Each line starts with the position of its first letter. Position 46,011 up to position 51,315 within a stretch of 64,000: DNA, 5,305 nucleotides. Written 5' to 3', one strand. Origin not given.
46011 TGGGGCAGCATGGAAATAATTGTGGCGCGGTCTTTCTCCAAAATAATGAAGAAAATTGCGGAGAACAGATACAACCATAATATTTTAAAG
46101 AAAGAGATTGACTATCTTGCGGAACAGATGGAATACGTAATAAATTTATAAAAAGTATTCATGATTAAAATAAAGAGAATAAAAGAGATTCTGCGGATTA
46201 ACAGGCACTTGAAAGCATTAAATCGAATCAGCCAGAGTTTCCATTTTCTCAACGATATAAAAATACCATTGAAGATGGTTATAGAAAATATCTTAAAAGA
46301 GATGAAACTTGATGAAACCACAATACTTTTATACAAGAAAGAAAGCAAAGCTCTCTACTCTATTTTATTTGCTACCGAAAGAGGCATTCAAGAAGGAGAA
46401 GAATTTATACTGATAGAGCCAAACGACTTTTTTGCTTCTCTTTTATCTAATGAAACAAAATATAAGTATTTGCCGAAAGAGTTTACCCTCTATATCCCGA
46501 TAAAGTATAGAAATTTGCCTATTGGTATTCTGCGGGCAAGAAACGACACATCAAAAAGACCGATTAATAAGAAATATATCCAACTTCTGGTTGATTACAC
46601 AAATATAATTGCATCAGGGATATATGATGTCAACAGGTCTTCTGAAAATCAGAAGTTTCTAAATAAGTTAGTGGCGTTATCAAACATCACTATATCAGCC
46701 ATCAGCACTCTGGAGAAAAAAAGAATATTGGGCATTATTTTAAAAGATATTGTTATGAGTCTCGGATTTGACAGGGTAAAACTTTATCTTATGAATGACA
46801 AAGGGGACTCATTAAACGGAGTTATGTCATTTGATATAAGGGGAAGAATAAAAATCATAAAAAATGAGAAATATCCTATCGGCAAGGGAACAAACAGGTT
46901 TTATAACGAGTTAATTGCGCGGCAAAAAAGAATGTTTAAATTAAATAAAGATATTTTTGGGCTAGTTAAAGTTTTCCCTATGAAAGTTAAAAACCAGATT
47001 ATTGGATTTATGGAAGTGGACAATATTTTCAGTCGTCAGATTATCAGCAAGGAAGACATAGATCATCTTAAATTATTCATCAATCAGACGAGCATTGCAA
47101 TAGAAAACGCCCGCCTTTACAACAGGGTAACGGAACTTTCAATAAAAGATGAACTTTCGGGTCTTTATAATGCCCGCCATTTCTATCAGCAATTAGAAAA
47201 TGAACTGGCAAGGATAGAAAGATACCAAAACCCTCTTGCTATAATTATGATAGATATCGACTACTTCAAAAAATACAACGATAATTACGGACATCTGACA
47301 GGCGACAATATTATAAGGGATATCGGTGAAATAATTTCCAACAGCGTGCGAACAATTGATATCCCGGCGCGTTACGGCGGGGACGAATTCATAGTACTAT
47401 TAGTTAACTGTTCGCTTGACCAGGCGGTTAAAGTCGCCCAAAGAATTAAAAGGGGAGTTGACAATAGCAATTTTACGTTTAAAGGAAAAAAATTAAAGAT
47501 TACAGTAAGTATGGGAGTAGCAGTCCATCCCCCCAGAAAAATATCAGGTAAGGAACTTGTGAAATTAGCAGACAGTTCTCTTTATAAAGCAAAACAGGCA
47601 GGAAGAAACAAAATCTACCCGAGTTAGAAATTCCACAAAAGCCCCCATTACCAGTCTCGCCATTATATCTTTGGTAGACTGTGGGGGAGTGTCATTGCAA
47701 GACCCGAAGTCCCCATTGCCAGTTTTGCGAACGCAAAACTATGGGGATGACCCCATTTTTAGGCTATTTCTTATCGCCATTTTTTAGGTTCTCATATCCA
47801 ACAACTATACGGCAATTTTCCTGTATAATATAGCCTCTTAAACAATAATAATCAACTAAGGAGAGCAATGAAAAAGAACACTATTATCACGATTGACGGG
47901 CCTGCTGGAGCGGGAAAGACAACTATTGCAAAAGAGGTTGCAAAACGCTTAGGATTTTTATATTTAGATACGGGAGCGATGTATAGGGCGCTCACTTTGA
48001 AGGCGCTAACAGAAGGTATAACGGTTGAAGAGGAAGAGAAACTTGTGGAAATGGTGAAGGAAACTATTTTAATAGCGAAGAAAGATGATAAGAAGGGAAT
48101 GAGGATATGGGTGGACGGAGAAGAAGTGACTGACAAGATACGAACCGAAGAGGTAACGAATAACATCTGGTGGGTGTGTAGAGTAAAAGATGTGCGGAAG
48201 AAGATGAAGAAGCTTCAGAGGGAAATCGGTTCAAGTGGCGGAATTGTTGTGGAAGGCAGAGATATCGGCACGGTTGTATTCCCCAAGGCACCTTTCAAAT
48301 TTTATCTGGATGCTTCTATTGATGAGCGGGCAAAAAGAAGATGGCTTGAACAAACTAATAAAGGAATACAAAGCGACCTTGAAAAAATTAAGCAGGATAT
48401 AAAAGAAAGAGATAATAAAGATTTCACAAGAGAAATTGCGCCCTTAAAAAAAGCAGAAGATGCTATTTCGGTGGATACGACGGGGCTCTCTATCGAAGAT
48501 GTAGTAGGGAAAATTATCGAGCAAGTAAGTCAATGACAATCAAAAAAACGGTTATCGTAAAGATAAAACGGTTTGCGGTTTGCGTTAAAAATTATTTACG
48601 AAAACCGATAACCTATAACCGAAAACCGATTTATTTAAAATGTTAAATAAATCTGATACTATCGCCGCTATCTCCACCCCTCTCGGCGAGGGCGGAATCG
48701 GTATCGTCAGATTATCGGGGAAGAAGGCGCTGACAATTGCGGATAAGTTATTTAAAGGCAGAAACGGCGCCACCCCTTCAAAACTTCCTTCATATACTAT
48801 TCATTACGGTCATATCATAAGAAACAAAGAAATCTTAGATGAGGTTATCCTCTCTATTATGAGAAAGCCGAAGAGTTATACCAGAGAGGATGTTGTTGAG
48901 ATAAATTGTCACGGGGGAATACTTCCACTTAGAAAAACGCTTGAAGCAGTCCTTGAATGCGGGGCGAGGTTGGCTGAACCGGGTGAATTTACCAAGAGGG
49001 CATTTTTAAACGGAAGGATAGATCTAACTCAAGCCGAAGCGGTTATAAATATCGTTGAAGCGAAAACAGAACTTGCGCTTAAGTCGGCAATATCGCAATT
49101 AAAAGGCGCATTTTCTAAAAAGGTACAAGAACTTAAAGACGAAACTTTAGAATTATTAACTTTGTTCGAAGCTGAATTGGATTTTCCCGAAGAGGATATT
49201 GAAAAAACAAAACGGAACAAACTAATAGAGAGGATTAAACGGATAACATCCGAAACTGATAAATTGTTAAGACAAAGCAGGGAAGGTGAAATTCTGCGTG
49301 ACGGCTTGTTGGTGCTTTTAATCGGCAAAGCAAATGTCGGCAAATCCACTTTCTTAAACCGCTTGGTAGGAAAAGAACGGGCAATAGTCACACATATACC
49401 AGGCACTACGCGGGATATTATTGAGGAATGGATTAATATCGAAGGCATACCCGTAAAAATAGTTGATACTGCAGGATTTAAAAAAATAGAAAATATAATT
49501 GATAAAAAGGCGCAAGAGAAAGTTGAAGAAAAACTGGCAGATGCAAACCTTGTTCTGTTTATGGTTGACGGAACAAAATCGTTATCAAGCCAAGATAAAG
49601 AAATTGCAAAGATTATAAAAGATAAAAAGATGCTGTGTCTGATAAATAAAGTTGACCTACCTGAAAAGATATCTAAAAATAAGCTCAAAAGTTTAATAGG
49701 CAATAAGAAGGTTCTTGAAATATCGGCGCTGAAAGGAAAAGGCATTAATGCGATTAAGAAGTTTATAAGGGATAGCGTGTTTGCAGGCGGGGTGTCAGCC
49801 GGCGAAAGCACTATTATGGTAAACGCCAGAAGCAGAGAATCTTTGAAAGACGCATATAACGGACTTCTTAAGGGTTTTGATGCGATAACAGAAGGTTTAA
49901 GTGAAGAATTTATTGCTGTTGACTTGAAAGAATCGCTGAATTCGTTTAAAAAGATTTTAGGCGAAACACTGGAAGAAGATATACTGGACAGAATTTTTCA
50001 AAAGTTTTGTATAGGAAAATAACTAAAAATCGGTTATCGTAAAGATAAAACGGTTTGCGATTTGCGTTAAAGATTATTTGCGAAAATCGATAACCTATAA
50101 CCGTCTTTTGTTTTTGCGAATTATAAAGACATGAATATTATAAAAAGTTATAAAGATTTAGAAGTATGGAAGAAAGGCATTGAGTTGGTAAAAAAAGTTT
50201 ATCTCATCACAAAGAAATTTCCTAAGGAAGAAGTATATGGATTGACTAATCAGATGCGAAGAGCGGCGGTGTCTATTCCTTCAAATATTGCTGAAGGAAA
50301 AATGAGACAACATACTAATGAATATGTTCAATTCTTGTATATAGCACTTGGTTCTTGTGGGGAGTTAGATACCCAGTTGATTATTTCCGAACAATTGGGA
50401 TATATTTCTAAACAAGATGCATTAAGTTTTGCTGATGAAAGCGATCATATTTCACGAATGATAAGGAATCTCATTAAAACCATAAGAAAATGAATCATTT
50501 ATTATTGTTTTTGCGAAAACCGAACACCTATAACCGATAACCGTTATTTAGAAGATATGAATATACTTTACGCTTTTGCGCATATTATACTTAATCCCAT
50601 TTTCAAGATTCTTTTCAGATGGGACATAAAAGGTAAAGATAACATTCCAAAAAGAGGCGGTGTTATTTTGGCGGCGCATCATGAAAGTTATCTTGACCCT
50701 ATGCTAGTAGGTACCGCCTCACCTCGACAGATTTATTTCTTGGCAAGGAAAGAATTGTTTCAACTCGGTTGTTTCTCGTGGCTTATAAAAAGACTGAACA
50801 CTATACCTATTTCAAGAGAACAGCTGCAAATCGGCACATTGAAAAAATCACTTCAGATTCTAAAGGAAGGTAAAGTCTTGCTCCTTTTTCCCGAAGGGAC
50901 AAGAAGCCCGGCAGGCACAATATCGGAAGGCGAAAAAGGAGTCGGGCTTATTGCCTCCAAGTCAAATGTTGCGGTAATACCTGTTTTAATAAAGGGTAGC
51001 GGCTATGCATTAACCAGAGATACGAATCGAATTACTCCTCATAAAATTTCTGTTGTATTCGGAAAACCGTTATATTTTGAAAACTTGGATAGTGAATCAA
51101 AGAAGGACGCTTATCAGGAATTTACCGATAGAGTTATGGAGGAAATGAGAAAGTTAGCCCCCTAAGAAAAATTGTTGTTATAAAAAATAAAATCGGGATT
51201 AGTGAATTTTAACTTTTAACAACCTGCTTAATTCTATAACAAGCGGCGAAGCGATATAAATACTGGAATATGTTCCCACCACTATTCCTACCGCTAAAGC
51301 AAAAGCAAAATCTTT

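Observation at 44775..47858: Inserted sensor module: signal-peptide-less SBP-like protein + cytoplasmic GAF-GGDEF cyclase, bracketed by 40-bp direct repeats duplicating the cmk promoter/leader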

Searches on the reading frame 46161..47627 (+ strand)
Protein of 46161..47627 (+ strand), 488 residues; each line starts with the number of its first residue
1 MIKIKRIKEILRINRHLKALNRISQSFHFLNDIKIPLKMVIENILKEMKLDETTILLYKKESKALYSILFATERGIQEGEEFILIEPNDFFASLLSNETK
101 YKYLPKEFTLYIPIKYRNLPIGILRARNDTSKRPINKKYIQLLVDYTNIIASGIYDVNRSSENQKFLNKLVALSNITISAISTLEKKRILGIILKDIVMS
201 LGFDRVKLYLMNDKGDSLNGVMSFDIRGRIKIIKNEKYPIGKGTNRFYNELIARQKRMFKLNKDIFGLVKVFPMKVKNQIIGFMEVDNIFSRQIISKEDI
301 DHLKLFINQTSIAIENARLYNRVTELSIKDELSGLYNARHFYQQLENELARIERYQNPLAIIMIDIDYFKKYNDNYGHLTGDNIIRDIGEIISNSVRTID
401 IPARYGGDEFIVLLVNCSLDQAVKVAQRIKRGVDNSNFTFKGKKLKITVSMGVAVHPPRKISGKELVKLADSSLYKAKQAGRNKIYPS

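Call 5: search_protein_families(library=pfam, proteins=[window:46161-47627:+], max_evalue=0.01)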
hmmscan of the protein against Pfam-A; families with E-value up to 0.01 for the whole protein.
window:46161-47627:+ (488 aa): 3 families
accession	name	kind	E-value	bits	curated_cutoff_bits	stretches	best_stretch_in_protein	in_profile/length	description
PF00990.26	GGDEF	-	6.6e-48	163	23.8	1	329-484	3-161/161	Diguanylate cyclase, GGDEF domain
PF13492.12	GAF_3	-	2.6e-05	25.1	27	0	189-316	5-129/129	GAF domain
PF22335.1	Cas10-Cmr2_palm2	-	0.0012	19.4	27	1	406-485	58-132/133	Cas10/Cmr2, second palm domain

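Call 76: predict_structure(alignment_id=A5)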
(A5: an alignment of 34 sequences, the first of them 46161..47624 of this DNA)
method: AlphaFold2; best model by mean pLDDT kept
length: 488 residues; sequences in the alignment: 34
mean_pLDDT: 85.6   pTM: 0.49
mean pLDDT of the five models: 85.6, 84.2, 83.1, 82.6, 82.3
residues with pLDDT >= 90: 202; 70-90: 237; 50-70: 49; < 50: 0
segments of 3 or more residues with pLDDT < 50: none
pLDDT, mean of each block of 10 residues (from residue 1): 79 90 88 90 90 92 87 86 88 87 91 92 92 86 94 89 78 69 67 85 89 82 90 83 57 59 66 83 88 82 83 77 69 89 92 86 95 86 92 93 94 95 97 88 88 90 93 96 94
secondary structure, 60 per line:
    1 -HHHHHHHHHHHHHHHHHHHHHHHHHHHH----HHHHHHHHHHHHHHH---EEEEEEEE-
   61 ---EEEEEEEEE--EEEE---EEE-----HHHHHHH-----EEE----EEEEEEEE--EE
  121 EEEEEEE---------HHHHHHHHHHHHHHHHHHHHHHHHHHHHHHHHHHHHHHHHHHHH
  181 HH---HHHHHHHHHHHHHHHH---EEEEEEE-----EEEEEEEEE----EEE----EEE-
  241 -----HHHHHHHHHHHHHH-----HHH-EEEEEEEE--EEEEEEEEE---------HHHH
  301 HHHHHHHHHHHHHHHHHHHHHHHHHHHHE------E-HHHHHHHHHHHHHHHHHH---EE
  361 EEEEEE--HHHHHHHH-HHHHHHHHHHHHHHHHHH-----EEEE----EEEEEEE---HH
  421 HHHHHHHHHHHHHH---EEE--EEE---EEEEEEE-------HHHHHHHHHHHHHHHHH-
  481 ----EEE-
elements in order: H2-29 H34-48 E52-59 E64-72 E75-78 E82-84 H90-96 E102-104 E109-116 E119-127 H137-182 H186-201 E205-211 E217-225 E230-232 E237-239 H246-259 E269-276 E279-287 H297-328 H338-355 E359-366 H369-376 H378-395 E401-404 E409-415 H419-434 E438-440 E443-445 E449-455 H463-479 E485-487

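Call 79: fold_search(model_id=the predicted structure, library=pdb)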
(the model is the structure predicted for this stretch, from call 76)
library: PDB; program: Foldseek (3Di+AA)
matches with E <= 10: 1573; with E <= 0.001: 427
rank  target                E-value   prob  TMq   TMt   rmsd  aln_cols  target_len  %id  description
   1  5llw_B                2.5e-28  1.00  0.45  0.33  14.0       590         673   14  Bacteriophytochrome activated diguanylyl cyclase from Idiomarina species A28L (released 2017-03-15)
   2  5llw_A                2.7e-28  1.00  0.44  0.33  15.4       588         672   14  Bacteriophytochrome activated diguanylyl cyclase from Idiomarina species A28L (released 2017-03-15)
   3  5llx_A                3.0e-28  1.00  0.44  0.33  15.4       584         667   14  Bacteriophytochrome activated diguanylyl cyclase from Idiomarina species A28L with GTP bound (released 2017-03-15)
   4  6et7_A                6.5e-28  1.00  0.45  0.35  14.8       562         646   15  Activated heterodimer of the bacteriophytochrome regulated diguanylyl cyclase variant - S505V A526V - from Idiomarina  (released 2018-06-13)
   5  5llx_B                5.8e-27  1.00  0.43  0.33  16.8       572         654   16  Bacteriophytochrome activated diguanylyl cyclase from Idiomarina species A28L with GTP bound (released 2017-03-15)
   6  6et7_B                1.3e-25  1.00  0.40  0.31  17.4       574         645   15  Activated heterodimer of the bacteriophytochrome regulated diguanylyl cyclase variant - S505V A526V - from Idiomarina  (released 2018-06-13)
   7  4zmu_B                5.8e-19  1.00  0.33  0.47  15.3       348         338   21  Dcsbis, a diguanylate cyclase from Pseudomonas aeruginosa (released 2016-05-04)
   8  4zmu_A                1.9e-18  1.00  0.33  0.46  15.3       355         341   19  Dcsbis, a diguanylate cyclase from Pseudomonas aeruginosa (released 2016-05-04)
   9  3ign                  2.2e-17  1.00  0.33  0.95   1.2       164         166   36  Crystal Structure of the GGDEF domain from Marinobacter aquaeolei diguanylate cyclase complexed with c-di-GMP - Northeas (released 2009-08-11)
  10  9g85_C                2.2e-17  1.00  0.33  0.37   6.6       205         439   34  Structure of Response regulator PleD in complex with c-diGMP and ppGpp (released 2025-08-06)
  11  9g85_B                3.6e-17  1.00  0.33  0.36   6.1       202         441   34  Structure of Response regulator PleD in complex with c-diGMP and ppGpp (released 2025-08-06)
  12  7e6g_A                3.6e-17  1.00  0.33  0.61  15.9       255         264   24  Crystal structure of diguanylate cyclase SiaD in complex with its activator SiaC from Pseudomonas aeruginosa (released 2021-09-22)
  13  9g86_B                3.8e-17  1.00  0.33  0.36   6.3       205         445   34  Structure of Response regulator PleD in complex with c-diGMP and pppGpp (released 2025-08-06)
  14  2wb4_B                3.8e-17  1.00  0.33  0.36   9.0       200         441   34  activated diguanylate cyclase PleD in complex with c-di-GMP (released 2010-04-21)
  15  6zxb_A                4.0e-17  1.00  0.36  0.60   6.3       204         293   32  Diguanylate cyclase DgcR (I-site mutant) in native state (released 2021-03-31)
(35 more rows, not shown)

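Call 84: search_protein_families(library=padloc, proteins=[window:46161-47624:+], max_evalue=0.001)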
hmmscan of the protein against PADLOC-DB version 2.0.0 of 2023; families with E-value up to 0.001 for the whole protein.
window:46161-47624:+ (488 aa): 0 families

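Call 85: search_protein_families(library=ncbifam, proteins=[window:46161-47624:+], max_evalue=0.001)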
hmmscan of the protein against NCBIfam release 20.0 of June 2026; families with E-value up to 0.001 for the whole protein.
window:46161-47624:+ (488 aa): 22 families
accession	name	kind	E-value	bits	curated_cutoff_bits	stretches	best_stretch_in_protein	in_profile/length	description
TIGR00254.1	GGDEF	domain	3e-55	186.5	37.4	1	325-486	3-165/168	diguanylate cyclase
NF041606.1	dguan_cyc_DgcA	equivalog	1.8e-52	178.4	370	1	262-485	114-336/340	diguanylate cyclase DgcA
NF007135.0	PRK09581.1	equivalog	3.8e-49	167.7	474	1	321-486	286-453/457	PleD family two-component system response regulator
NF038266.1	diguan_SiaD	equivalog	1.8e-46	158.6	290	1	320-485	87-252/252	biofilm regulation diguanylate cyclase SiaD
NF007380.0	PRK09894.1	equivalog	2.5e-42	145.2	256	1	293-485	97-284/296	diguanylate cyclase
NF051473.1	DigCycDgcsShew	equivalog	9.7e-40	136.8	400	1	297-484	105-287/291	diguanylate cyclase DgcS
NF047654.1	DiguCycDgcRLepto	equivalog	8.2e-38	130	500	1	315-485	121-293/295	diguanylate cyclase DgcR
NF007298.0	PRK09776.1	equivalog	3.7e-35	121.1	1135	1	323-485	680-842/1111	diguanylate cyclase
NF007423.1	PRK09966.1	equivalog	6.2e-35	120.8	325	1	309-478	225-390/390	diguanylate cyclase DgcN/YfiN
NF047872.1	GGDEF_GdpS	equivalog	3.4e-33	115.3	400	1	318-485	178-347/355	GGDEF domain-containing protein GdpS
NF011955.1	PRK15426.1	equivalog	1.6e-31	109.1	408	1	329-486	400-559/564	cellulose biosynthesis regulator diguanylate cyclase DgcQ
NF007599.0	PRK10245.1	equivalog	3.7e-31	107.9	402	1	312-484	195-366/371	diguanylate cyclase AdrA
NF045675.1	PhdiestaseDibA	equivalog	8.8e-31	106.9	980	1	322-483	198-359/623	phosphodiesterase DibA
NF040885.1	diguan_DgcJ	equivalog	1.1e-29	103.6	500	1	316-482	330-490/493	diguanylate cyclase DgcJ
NF007474.0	PRK10060.1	equivalog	1.5e-27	96.2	782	1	310-484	221-391/663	cyclic di-GMP phosphodiesterase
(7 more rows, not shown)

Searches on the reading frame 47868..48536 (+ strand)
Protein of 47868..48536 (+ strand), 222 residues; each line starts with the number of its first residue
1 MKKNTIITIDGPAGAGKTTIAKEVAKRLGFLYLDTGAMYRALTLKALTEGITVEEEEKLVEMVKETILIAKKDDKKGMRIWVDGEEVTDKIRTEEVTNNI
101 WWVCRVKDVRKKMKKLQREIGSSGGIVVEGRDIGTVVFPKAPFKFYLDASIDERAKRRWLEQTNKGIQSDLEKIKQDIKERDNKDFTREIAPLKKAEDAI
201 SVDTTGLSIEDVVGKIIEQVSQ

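Call 5: search_protein_families(library=pfam, proteins=[window:47868-48536:+], max_evalue=0.01)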
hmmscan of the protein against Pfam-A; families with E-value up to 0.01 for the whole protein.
window:47868-48536:+ (222 aa): 18 families
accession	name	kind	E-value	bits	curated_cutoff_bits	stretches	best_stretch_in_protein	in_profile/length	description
PF02224.24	Cytidylate_kin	-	6.8e-74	248.6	26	1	7-221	1-210/211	Cytidylate kinase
PF13189.12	Cytidylate_kin2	-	5.7e-12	46.6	28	1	6-184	1-149/176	Cytidylate kinase-like family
PF13207.12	AAA_17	-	2.2e-08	34.9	27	1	11-85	2-79/136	AAA domain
PF13238.12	AAA_18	-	4.8e-07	30.7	29.4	1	7-159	1-109/128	AAA domain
PF01202.28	SKI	-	5.1e-06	27.1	22.1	1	14-56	2-44/159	Shikimate kinase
PF00004.35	AAA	-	0.00032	21.6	21.2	1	11-65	5-52/131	ATPase family associated with various cellular activities (AAA)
PF00406.28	ADK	-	0.00052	20.6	26.8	1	11-69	3-61/151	Adenylate kinase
PF00485.24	PRK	-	0.00077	19.8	22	0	6-34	1-29/196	Phosphoribulokinase / Uridine kinase family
PF01637.24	ATPase_2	-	0.00094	19.5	33.2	1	3-115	19-100/225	ATPase domain predominantly from Archaea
PF13671.12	AAA_33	-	0.0011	19.8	27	1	9-65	4-61/143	AAA domain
PF02367.23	TsaE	-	0.0018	18.7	26.6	1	2-30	19-47/128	Threonylcarbamoyl adenosine biosynthesis protein TsaE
PF20720.3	nSTAND3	-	0.0041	17.3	27.2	1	2-27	15-40/155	Novel STAND NTPase 3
PF13401.12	AAA_22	-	0.0043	17.8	27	1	3-28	4-29/130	AAA domain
PF01712.25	dNK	-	0.005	17.1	27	0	7-31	1-25/203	Deoxynucleoside kinase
PF13173.12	AAA_14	-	0.0051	17.3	27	1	4-37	2-39/129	AAA domain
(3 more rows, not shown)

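Call 17: find_related_loci(query=window:47868-48533:+, collection=genome_contigs, flank=8000)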
Query window:47868-48533:+ (222 aa) in genome_contigs; peptide patterns used: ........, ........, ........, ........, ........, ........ (x = any residue, [..] = any of these).
325 stretches matched a pattern; 4 encode a relative of the query (tblastn E <= 1e-3); 4 distinct loci.
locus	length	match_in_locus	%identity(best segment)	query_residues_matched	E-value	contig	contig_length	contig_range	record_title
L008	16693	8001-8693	78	1-222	4e-121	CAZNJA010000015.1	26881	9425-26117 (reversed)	MAG TPA_asm: uncultured bacterium isolate binchicken_co100_405 genome assembly, contig: NODE_2673_length_26881_cov_5.989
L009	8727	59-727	77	1-222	1e-114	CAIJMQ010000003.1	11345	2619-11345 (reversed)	uncultured bacterium isolate D14_bin-0225 genome assembly, contig: bin-0225:003/121, whole genome shotgun sequence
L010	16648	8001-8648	49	2-218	3e-63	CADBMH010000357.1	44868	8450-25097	MAG: uncultured Lachnospiraceae bacterium isolate RUG14099 genome assembly, contig: RUG14099_asm_357, whole genome shotg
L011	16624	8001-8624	40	7-218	1e-50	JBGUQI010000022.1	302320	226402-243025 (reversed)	MAG: Bacilli bacterium isolate ruminal_MAG_143 ruminal_MAG_143_contig_0022, whole genome shotgun sequence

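Call 75: search_protein_families(library=pfam, proteins=[L008:6299-7543:-], max_evalue=0.001)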
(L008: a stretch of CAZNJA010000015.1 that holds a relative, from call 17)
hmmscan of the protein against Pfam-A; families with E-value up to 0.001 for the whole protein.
L008:6299-7543:- (414 aa): 1 family
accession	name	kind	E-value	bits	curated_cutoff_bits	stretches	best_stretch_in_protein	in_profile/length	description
PF03781.23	FGE-sulfatase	-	3.8e-27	96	23.3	1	41-276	13-240/255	Sulfatase-modifying factor enzyme 1-like domain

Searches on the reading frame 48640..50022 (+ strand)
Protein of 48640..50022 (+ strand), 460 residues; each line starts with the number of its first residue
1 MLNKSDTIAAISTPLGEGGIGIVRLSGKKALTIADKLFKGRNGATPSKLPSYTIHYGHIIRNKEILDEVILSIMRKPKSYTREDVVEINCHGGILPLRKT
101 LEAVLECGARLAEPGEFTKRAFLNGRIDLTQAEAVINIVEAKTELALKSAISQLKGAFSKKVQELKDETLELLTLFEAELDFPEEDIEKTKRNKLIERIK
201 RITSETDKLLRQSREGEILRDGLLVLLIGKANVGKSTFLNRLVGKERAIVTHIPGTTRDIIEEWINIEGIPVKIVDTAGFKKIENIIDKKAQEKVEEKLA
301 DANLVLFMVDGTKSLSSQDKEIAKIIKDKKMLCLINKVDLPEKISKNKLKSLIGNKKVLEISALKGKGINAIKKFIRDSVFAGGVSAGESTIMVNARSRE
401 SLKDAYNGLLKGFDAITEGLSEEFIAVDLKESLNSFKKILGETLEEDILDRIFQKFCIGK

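Call 5: search_protein_families(library=pfam, proteins=[window:48640-50022:+], max_evalue=0.01)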
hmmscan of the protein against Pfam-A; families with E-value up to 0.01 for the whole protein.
window:48640-50022:+ (460 aa): 12 families
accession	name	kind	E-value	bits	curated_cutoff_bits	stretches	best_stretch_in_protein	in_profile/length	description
PF12631.12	MnmE_helical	-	3.1e-55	188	40.1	1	129-457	1-211/211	MnmE helical domain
PF10396.14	TrmE_N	-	3.5e-44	150.2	29.8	1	7-126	1-117/117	GTP-binding protein TrmE N-terminus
PF01926.29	MMR_HSR1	-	4e-26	91.8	21.9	1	225-337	2-113/113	50S ribosome-binding GTPase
PF02421.24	FeoB_N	-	1.3e-09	38.2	27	1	225-374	3-154/156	Ferrous iron transport protein B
PF03193.22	RsgA_GTPase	-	2.5e-07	31.1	30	1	219-256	104-140/174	RsgA GTPase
PF00071.28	Ras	-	8.3e-07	29.2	21.6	1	225-372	2-152/162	Ras family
PF00025.27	Arf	-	9.9e-07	28.8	22.3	1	224-359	16-146/174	ADP-ribosylation factor family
PF00350.29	Dynamin_N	-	1.3e-06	29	27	1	225-258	1-34/168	Dynamin family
PF10662.15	PduV-EutP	-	1.5e-06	28.5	21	1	225-377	4-142/143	Ethanolamine utilisation - propanediol utilisation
PF00009.33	GTP_EFTU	-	8.1e-06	26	26.5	1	225-376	6-182/188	Elongation factor Tu GTP binding domain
PF04548.22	AIG1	-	0.00022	21.1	27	1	225-328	3-109/212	AIG1 family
PF08477.19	Roc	-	0.00034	21.3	27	1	225-339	2-119/119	Ras of Complex, Roc, domain of DAPkinase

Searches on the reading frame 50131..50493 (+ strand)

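Call 75: search_protein_families(library=pfam, proteins=[window:50131-50493:+], max_evalue=0.001)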
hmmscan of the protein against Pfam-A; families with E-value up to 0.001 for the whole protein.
window:50131-50493:+ (120 aa): 2 families
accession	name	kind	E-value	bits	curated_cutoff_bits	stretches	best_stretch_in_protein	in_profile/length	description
PF05635.17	23S_rRNA_IVP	-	7.3e-42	142.4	33.8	1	8-112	1-105/106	23S rRNA-intervening sequence protein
PF22296.2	bAvd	-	5.8e-05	24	40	1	15-117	6-106/107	bAvd-like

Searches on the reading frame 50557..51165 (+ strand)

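Call 75: search_protein_families(library=pfam, proteins=[window:50557-51165:+], max_evalue=0.001)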
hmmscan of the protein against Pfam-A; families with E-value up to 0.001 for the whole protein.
window:50557-51165:+ (202 aa): 1 family
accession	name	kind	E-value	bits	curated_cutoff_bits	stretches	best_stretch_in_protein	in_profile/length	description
PF01553.26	Acyltransferase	-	5.6e-28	97.8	23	1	23-146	3-132/132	Acyltransferase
